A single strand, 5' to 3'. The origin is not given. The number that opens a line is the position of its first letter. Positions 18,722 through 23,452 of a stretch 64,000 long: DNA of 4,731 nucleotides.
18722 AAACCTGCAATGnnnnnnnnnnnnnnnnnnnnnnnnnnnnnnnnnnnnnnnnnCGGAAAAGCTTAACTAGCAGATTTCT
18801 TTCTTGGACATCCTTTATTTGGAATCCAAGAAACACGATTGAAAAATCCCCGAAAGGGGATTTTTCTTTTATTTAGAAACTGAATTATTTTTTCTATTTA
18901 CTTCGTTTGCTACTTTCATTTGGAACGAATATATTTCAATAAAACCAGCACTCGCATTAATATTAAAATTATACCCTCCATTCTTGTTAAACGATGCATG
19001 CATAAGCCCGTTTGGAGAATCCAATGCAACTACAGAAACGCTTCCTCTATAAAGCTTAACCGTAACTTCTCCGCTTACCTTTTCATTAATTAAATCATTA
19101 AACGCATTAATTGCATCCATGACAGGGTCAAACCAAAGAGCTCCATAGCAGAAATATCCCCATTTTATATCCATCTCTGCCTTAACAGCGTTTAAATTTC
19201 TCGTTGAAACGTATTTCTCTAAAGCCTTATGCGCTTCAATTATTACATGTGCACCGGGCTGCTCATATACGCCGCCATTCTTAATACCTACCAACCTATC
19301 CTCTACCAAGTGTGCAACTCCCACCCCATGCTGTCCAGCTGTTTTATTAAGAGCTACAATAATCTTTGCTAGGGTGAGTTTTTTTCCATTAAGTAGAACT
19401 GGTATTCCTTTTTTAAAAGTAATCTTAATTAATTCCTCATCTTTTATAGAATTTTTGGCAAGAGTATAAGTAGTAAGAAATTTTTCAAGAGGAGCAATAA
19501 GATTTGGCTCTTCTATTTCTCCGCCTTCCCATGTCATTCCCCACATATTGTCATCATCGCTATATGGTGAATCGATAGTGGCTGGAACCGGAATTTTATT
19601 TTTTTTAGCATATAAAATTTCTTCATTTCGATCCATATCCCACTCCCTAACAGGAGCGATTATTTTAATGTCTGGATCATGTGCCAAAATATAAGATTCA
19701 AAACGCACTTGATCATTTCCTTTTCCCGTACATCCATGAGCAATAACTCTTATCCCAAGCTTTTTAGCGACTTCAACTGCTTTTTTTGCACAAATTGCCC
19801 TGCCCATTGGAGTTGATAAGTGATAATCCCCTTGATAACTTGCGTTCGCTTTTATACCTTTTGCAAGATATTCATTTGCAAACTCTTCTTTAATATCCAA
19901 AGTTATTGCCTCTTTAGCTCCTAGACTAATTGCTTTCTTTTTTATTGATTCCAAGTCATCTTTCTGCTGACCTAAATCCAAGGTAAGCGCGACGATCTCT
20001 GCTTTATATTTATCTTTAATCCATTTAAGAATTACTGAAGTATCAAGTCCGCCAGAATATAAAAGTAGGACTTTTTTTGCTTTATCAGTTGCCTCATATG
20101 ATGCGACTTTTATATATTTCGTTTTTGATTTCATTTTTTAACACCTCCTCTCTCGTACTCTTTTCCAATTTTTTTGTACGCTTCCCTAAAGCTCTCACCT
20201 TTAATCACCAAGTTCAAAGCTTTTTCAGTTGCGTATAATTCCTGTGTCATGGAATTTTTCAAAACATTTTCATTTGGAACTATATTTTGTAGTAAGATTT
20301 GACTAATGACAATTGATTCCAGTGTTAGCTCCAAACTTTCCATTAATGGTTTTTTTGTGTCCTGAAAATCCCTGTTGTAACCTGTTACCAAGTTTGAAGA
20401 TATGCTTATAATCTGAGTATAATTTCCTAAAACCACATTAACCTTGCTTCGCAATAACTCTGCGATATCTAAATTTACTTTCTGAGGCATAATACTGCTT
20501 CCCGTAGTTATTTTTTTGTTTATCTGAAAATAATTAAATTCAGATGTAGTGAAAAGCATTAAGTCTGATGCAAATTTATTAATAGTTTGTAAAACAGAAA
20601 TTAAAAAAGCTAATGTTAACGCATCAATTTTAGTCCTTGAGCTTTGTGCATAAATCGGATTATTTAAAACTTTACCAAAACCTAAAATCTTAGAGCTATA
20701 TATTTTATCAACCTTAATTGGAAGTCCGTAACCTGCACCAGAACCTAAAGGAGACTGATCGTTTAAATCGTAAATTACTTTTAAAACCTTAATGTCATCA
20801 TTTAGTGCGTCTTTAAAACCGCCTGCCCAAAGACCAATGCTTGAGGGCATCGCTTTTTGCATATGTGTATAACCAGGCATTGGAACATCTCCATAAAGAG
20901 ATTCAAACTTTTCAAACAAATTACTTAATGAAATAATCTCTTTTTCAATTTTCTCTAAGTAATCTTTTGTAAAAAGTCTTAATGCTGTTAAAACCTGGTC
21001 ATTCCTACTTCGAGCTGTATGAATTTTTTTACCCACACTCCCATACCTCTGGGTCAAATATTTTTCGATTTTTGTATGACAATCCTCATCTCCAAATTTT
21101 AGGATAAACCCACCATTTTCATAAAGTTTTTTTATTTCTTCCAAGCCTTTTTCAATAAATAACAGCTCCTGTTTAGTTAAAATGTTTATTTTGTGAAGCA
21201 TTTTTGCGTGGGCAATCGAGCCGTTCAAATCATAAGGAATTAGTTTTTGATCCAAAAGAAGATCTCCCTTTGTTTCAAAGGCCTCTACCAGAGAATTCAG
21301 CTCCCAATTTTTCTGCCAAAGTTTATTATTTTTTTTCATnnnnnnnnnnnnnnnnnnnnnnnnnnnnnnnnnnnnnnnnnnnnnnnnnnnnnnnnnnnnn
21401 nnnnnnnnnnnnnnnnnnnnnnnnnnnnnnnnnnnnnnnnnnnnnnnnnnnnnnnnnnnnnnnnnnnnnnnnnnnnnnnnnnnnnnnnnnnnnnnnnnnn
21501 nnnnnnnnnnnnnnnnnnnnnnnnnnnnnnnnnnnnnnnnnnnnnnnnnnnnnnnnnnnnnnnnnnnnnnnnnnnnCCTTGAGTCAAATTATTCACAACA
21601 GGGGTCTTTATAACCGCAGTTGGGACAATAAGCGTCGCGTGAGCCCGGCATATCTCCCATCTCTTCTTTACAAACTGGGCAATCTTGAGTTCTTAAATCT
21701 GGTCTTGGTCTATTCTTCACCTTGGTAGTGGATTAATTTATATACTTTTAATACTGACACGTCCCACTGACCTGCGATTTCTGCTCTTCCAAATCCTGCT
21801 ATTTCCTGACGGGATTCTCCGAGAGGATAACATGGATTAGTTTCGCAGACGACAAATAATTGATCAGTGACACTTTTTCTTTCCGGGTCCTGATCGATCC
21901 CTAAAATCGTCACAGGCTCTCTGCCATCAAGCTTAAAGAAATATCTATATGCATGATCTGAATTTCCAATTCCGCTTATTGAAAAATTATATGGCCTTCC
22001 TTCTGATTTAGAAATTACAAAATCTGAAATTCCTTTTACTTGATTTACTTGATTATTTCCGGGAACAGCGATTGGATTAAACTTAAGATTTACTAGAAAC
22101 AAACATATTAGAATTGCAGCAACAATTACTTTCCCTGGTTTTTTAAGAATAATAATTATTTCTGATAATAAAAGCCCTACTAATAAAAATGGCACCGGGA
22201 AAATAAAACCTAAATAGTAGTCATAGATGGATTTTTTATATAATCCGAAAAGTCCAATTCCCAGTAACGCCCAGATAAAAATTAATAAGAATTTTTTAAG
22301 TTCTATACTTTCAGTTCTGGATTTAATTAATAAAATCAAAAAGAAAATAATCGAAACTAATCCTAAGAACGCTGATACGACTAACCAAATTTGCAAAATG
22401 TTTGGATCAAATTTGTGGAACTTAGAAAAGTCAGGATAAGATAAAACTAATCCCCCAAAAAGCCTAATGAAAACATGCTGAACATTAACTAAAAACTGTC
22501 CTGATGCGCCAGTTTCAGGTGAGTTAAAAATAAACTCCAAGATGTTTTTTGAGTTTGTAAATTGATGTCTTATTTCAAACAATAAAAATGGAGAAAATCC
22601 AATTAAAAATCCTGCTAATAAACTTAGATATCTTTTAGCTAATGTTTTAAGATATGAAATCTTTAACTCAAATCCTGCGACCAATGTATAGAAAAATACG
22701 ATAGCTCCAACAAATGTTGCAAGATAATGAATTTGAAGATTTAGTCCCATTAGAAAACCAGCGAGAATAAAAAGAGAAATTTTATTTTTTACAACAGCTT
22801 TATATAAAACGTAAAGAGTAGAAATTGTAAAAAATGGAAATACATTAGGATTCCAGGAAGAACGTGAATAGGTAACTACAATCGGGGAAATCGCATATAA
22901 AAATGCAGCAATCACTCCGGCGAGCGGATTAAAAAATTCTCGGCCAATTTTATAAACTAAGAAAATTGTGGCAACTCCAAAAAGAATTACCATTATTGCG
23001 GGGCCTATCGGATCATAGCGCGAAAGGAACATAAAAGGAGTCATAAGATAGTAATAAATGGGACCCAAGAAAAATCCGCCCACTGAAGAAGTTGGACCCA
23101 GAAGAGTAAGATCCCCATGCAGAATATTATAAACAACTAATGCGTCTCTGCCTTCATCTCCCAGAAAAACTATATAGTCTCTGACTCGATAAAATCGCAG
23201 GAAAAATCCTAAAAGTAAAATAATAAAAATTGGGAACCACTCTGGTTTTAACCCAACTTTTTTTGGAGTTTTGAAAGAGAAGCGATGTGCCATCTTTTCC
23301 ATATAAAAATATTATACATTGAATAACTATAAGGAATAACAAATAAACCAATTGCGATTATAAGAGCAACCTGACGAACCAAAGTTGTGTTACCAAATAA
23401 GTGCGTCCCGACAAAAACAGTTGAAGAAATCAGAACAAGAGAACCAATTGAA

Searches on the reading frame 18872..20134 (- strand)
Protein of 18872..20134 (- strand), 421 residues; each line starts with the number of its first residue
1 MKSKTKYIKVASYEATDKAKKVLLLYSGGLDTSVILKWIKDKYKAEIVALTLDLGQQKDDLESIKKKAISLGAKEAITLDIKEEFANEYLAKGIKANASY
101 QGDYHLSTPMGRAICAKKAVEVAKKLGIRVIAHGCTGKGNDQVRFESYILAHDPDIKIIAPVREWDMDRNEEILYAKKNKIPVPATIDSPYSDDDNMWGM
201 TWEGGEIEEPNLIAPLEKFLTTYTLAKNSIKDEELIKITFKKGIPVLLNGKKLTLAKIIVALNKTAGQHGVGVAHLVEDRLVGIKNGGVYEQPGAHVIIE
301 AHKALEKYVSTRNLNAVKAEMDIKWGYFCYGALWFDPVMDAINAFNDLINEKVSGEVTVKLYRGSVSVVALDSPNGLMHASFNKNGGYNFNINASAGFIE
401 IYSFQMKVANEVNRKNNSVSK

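Call 99: search_protein_families(library=pfam, proteins=[window:18872-20134:-], max_evalue=0.0001)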
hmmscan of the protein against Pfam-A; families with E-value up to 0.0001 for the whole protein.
window:18872-20134:- (421 aa): 3 families
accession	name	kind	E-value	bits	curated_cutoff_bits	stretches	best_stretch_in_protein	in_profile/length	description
PF00764.25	Arginosuc_synth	-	1e-62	211.4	27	1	21-182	1-162/162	Arginosuccinate synthase N-terminal HUP domain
PF20979.2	Arginosuc_syn_C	-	8.3e-55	186.2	27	1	191-408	1-218/219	Arginosuccinate synthase C-terminal domain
PF06508.19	QueC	-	1.5e-06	28.3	22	1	21-135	1-120/210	Queuosine biosynthesis protein QueC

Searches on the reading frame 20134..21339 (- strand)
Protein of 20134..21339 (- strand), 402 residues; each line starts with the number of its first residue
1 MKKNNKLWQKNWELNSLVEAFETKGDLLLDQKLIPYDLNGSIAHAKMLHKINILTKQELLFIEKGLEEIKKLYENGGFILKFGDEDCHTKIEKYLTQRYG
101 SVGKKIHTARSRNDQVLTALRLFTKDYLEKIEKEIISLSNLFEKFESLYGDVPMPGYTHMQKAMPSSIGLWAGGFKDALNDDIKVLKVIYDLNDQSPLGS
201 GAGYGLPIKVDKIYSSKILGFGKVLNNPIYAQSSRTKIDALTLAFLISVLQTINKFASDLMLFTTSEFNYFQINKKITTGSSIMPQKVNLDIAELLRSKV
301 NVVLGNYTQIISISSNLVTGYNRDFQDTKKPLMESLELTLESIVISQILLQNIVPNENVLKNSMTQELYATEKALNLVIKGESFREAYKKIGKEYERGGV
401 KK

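Call 99: search_protein_families(library=pfam, proteins=[window:20134-21339:-], max_evalue=0.0001)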
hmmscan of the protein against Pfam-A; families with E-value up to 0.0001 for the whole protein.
window:20134-21339:- (402 aa): 1 family
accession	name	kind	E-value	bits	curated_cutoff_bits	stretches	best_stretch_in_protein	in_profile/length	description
PF00206.25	Lyase_1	-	2e-48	165.8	27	1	29-305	20-312/312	Lyase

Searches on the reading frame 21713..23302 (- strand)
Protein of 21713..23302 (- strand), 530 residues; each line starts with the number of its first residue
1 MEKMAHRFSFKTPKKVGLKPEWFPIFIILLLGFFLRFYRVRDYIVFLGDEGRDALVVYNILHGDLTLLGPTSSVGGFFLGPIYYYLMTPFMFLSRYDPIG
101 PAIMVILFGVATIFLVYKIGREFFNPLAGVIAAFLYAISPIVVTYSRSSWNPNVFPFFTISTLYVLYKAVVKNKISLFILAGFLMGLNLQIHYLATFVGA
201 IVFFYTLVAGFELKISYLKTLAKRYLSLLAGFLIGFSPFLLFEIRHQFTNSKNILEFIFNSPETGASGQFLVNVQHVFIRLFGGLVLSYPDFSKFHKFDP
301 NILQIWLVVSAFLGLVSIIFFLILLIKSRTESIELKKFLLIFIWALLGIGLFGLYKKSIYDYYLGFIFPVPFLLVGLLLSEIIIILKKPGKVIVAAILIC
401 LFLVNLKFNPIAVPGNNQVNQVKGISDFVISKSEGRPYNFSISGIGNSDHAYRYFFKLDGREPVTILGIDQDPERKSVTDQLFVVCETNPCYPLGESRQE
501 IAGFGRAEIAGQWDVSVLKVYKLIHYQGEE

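Call 99: search_protein_families(library=pfam, proteins=[window:21713-23302:-], max_evalue=0.0001)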
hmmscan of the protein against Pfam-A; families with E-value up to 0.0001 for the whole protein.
window:21713-23302:- (530 aa): 1 family
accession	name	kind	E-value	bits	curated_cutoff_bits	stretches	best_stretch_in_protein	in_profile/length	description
PF13231.12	PMT_2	-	9.6e-15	55.6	26.1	1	81-241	4-159/160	Dolichyl-phosphate-mannose-protein mannosyltransferase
